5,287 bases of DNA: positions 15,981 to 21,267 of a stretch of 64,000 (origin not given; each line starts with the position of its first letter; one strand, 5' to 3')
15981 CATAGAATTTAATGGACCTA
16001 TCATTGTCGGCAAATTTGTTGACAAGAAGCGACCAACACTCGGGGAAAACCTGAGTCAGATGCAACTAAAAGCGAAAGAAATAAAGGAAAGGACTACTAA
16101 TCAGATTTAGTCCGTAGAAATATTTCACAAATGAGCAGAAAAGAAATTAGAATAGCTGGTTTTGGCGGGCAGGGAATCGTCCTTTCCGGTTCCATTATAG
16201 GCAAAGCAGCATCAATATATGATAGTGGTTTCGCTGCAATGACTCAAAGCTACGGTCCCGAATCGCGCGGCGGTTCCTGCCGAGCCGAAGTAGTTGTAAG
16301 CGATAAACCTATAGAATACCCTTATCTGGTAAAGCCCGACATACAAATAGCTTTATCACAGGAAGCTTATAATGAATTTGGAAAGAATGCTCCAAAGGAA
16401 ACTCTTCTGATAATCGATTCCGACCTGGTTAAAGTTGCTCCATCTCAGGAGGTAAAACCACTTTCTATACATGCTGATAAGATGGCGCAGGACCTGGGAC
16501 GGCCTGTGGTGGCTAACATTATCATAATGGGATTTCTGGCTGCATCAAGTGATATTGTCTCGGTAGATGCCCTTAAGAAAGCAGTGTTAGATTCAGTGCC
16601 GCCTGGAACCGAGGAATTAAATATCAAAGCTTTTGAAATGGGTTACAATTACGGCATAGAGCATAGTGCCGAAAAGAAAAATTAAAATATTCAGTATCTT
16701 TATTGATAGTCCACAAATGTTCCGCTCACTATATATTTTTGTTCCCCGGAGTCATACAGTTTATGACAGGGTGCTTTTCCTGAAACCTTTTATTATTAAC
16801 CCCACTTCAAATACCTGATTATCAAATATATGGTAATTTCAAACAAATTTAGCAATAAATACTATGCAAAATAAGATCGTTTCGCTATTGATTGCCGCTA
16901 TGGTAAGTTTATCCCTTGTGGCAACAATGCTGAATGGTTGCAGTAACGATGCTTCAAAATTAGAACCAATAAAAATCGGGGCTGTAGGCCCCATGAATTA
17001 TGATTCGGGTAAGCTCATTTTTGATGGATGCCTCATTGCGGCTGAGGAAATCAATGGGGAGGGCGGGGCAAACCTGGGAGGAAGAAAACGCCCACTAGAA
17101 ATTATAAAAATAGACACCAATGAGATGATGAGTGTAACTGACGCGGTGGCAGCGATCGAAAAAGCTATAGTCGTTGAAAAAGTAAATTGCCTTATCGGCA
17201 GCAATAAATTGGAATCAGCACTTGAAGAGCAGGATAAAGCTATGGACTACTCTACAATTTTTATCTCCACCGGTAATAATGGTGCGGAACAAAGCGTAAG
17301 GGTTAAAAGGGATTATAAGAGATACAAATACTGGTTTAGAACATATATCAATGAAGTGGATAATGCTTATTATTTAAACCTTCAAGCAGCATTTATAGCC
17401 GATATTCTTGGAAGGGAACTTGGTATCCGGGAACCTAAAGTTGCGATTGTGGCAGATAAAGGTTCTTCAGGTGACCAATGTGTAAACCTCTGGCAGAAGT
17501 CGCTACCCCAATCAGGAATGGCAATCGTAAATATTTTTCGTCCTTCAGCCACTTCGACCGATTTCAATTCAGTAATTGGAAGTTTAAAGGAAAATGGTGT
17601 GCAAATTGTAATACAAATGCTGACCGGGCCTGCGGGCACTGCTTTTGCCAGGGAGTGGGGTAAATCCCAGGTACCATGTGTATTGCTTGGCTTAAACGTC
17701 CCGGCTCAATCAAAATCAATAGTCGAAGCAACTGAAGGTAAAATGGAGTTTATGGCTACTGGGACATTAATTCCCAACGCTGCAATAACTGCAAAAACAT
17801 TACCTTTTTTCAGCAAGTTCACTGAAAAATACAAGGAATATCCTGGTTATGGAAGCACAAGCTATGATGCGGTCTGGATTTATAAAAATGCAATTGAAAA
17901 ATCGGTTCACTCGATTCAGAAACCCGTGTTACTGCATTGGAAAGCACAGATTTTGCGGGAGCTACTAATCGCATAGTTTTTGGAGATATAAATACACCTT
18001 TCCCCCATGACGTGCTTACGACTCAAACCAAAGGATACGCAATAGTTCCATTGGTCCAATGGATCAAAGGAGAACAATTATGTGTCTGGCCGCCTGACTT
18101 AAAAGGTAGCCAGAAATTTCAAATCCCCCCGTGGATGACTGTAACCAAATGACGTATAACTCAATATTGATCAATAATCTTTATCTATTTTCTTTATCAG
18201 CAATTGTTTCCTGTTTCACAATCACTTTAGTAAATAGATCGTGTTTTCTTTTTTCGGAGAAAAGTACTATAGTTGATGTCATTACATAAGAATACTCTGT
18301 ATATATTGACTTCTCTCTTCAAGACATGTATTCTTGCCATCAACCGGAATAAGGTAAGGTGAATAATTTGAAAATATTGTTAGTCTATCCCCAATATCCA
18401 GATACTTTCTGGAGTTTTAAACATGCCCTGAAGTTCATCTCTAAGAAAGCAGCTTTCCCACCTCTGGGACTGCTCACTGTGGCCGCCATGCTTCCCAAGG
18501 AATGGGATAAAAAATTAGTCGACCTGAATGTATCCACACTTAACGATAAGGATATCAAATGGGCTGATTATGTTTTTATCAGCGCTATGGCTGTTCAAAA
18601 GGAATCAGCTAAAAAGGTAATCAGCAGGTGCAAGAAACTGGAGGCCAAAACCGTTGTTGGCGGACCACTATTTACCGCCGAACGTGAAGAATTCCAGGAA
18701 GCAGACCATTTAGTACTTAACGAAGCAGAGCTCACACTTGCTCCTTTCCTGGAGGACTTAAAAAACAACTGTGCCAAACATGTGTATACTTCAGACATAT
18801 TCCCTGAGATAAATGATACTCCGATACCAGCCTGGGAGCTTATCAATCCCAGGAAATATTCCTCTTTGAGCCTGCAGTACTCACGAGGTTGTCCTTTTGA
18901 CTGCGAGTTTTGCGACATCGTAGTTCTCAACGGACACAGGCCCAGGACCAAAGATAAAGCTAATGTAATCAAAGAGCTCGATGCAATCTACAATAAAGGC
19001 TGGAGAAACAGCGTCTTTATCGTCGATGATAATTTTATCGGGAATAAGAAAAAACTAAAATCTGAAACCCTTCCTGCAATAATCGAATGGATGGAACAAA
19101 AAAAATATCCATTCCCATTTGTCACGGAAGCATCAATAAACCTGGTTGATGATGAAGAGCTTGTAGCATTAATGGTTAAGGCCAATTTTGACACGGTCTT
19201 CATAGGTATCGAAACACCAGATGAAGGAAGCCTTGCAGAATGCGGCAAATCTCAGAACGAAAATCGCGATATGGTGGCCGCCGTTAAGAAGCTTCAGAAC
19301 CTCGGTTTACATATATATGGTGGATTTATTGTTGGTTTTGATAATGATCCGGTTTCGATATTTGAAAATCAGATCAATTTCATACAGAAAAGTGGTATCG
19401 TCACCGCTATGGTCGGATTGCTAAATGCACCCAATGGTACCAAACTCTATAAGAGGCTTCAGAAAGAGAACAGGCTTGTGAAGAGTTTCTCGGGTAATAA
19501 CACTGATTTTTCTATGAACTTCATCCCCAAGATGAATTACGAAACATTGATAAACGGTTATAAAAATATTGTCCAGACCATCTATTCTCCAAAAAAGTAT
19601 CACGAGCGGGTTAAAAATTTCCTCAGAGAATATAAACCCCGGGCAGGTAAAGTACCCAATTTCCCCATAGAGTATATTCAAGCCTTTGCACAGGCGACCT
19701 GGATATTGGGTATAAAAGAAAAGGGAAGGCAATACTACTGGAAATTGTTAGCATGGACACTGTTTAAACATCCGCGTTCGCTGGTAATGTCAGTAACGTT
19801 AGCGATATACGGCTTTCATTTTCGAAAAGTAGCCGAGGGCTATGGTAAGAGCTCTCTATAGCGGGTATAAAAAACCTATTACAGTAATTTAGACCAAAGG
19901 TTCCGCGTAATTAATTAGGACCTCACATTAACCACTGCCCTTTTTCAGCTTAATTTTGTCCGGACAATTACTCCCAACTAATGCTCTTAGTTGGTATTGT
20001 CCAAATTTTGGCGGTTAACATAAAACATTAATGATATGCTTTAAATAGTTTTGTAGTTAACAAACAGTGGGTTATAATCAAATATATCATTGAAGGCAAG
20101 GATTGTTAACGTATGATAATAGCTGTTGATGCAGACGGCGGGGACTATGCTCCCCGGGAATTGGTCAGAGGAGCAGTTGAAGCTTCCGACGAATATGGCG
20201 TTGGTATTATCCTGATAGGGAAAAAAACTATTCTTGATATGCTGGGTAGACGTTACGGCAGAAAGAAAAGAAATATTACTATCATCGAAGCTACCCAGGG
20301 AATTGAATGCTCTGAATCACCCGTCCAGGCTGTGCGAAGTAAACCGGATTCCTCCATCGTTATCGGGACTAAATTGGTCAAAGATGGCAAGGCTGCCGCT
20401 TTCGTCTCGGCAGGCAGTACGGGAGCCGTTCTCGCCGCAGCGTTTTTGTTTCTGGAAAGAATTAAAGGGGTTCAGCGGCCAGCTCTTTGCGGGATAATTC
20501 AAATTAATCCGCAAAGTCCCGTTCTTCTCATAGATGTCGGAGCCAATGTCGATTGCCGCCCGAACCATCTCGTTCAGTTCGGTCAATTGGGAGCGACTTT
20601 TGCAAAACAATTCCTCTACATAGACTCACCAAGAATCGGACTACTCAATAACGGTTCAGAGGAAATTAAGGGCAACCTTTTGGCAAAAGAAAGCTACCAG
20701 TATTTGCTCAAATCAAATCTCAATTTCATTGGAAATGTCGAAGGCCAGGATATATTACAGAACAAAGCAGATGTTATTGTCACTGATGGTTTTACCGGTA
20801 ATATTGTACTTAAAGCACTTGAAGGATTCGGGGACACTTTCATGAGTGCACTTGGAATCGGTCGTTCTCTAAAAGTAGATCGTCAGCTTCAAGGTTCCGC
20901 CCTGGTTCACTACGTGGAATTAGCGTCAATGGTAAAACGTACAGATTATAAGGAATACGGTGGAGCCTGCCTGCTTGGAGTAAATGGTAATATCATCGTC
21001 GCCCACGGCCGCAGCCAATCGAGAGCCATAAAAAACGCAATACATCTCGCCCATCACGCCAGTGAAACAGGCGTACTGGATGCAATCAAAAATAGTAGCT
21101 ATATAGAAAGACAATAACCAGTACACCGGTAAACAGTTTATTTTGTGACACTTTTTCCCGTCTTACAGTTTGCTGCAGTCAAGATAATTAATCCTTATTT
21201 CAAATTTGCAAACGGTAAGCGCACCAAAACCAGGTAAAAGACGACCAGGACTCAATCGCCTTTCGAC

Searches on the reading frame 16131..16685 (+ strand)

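Call 60: search_protein_families(library=pfam, proteins=[window:16131-16685:+], max_evalue=0.00001)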
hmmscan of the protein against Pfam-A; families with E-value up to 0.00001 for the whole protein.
window:16131-16685:+ (184 aa): 1 family
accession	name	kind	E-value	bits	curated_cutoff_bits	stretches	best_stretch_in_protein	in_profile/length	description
PF01558.24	POR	-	4.6e-29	102.2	27.4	1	12-173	1-173/173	Pyruvate ferredoxin/flavodoxin oxidoreductase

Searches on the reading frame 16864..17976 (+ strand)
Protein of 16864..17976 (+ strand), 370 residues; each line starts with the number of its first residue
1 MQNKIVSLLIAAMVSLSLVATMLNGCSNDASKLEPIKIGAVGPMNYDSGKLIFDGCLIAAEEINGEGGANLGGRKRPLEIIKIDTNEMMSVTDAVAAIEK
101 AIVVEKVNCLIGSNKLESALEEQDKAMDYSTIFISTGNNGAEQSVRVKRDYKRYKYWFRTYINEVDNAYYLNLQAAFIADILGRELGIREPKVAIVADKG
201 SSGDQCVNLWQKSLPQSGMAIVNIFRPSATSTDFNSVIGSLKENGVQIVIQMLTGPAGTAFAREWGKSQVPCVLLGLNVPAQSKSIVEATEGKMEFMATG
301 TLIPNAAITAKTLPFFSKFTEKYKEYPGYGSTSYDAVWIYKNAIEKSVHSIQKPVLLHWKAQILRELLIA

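Call 60: search_protein_families(library=pfam, proteins=[window:16864-17976:+], max_evalue=0.00001)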
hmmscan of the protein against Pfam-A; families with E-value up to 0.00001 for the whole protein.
window:16864-17976:+ (370 aa): 1 family
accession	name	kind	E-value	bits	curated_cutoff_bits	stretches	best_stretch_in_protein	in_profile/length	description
PF13458.12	Peripla_BP_6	-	1.2e-20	74.9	31.7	1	36-347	2-296/343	Periplasmic binding protein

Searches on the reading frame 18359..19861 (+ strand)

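Call 60: search_protein_families(library=pfam, proteins=[window:18359-19861:+], max_evalue=0.00001)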
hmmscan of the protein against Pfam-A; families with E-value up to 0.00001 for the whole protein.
window:18359-19861:+ (500 aa): 3 families
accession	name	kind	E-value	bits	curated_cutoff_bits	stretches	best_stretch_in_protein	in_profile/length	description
PF13282.11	DUF4070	-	4.3e-42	144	22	1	361-494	1-137/144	Domain of unknown function (DUF4070)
PF04055.27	Radical_SAM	-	3.7e-15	56.9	29.5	1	174-336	3-160/166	Radical SAM superfamily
PF02310.24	B12-binding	-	6.5e-11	42.6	32.1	1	33-128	12-118/121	B12 binding domain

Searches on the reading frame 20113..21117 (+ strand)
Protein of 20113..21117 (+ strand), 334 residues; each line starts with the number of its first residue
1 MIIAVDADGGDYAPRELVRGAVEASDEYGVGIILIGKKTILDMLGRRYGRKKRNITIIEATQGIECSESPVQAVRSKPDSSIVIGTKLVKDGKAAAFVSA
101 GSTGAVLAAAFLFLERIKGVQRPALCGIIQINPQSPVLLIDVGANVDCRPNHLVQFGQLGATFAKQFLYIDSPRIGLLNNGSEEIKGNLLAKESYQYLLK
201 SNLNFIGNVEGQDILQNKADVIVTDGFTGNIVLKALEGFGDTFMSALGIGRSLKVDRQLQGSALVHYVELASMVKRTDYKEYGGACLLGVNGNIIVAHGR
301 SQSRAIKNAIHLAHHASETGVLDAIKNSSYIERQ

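Call 60: search_protein_families(library=pfam, proteins=[window:20113-21117:+], max_evalue=0.00001)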
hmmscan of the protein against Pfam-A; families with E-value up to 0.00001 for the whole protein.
window:20113-21117:+ (334 aa): 1 family
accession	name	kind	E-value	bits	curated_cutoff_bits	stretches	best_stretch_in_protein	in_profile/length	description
PF02504.20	FA_synthesis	-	1e-93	314.4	29.1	1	2-321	2-321/324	Fatty acid synthesis protein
